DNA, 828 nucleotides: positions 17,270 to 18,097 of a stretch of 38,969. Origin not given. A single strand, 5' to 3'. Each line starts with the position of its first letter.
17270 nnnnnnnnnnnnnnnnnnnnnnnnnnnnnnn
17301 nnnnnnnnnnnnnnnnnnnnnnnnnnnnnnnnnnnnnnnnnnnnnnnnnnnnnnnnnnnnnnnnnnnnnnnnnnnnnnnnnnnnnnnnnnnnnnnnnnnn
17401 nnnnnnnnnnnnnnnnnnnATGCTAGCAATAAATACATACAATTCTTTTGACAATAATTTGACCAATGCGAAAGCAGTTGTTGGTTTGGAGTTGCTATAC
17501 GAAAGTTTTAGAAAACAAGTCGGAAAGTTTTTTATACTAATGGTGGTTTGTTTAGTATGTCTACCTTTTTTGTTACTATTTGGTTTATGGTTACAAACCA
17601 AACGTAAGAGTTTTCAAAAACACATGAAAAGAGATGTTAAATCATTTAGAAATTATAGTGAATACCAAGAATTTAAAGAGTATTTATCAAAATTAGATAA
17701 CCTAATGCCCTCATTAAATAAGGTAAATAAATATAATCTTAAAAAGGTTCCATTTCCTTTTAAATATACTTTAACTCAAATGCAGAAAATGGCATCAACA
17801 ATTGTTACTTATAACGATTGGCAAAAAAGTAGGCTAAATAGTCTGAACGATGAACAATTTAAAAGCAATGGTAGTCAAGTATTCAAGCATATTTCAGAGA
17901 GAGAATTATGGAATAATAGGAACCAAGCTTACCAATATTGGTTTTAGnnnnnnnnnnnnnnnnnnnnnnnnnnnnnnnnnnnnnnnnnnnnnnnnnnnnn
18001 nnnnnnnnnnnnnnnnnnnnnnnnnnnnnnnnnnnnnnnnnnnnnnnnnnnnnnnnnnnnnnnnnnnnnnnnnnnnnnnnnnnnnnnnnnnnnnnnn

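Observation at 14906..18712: AT-rich four-gene island between the tlpA-like gene and mtaB: a candidate uncharacterised defence or abortive-infection module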

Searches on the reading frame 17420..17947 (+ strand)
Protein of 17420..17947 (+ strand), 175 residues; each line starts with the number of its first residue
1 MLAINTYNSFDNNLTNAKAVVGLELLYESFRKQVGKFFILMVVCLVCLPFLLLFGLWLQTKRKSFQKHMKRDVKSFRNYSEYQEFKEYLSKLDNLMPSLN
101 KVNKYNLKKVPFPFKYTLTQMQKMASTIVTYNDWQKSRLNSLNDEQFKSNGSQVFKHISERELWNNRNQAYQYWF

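Call 3: search_protein_families(library=pfam, proteins=[window:17420-17947:+], max_evalue=1)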
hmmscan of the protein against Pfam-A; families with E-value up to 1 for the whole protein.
window:17420-17947:+ (175 aa): 1 family
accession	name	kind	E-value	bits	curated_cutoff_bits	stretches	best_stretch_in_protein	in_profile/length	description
PF00335.26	Tetraspanin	-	0.068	13.3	32.1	1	36-134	78-152/225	Tetraspanin family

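Call 4: search_protein_families(library=padloc, proteins=[window:17420-17947:+], max_evalue=1)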
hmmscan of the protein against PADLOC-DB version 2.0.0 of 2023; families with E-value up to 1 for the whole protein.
window:17420-17947:+ (175 aa): 0 families

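Call 5: search_protein_families(library=ncbifam, proteins=[window:17420-17947:+], max_evalue=1)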
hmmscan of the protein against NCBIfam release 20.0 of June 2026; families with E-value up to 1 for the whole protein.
window:17420-17947:+ (175 aa): 3 families
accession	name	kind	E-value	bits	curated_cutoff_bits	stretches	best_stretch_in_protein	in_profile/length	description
NF033731.0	borfam63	equivalog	0.019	14.9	65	1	37-111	10-75/160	fibronectin-binding protein RevA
TIGR02205.1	septum_zipA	equivalog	0.13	12.3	119.65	1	38-87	4-52/284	cell division protein ZipA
TIGR03056.1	bchO_mg_che_rel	equivalog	0.22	10.5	172.55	1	17-68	120-171/278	alpha/beta fold hydrolase BchO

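Call 6: search_protein_families(library=phrogs, proteins=[window:17420-17947:+], max_evalue=1)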
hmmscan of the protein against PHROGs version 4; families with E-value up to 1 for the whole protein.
window:17420-17947:+ (175 aa): 1 family
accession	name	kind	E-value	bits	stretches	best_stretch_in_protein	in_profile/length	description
phrog_5405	-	unknown function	0.2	13.1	1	38-86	32-79/115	-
